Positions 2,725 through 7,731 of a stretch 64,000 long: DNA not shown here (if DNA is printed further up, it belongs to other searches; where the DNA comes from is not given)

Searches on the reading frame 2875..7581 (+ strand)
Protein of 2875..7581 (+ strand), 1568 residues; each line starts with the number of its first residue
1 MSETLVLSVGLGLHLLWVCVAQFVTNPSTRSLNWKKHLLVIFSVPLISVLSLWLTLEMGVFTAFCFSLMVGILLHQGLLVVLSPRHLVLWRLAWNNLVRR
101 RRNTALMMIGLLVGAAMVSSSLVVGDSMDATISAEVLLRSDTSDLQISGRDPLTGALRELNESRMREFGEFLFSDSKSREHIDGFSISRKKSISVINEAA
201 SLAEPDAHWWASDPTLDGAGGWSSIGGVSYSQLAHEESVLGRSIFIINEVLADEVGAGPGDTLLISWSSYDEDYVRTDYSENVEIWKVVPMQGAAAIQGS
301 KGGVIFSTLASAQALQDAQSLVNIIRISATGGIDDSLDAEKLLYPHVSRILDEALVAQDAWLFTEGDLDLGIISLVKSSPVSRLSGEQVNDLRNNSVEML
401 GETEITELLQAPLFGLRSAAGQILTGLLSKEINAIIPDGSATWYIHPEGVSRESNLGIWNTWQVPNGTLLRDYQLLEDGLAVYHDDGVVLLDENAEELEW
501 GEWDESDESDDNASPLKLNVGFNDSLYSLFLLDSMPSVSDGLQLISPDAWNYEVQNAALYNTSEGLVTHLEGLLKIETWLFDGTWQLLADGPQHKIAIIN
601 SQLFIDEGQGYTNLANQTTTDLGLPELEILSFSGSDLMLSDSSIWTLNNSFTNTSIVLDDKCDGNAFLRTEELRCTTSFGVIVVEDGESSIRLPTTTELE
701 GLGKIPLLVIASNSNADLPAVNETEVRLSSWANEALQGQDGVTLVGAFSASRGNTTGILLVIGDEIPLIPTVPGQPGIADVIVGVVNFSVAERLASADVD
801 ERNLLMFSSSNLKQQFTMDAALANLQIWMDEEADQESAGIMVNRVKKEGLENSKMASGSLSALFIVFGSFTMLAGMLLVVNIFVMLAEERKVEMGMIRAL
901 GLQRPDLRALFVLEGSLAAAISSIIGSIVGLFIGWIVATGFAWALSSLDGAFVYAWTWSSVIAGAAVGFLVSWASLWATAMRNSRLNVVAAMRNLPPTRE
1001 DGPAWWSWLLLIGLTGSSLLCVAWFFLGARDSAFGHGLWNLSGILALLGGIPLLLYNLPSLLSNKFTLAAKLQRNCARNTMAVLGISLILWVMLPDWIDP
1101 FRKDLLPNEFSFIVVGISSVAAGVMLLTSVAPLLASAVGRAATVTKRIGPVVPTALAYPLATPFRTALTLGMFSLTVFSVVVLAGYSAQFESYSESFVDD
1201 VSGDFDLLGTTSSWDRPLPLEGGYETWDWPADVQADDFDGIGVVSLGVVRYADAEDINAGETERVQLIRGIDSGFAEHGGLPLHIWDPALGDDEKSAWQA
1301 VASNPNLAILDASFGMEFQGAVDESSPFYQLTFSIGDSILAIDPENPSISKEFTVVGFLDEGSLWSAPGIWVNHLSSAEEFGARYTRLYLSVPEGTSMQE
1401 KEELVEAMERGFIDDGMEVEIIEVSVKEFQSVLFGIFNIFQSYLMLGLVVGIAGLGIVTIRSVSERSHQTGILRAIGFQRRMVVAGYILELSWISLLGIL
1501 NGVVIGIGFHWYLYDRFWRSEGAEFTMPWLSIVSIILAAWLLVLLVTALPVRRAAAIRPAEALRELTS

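Call 9: search_protein_families(library=pfam, proteins=[window:2875-7581:+], max_evalue=0.001)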
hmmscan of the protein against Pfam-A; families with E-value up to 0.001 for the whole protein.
window:2875-7581:+ (1568 aa): 2 families
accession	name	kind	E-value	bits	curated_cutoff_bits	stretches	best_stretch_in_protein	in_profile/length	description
PF02687.27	FtsX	-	9.4e-29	100.3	25.5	2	1445-1557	5-118/120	FtsX-like permease C-terminal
PF12704.14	MacB_PCD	-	4.1e-12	47.3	27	1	1166-1406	1-205/207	MacB-like periplasmic core domain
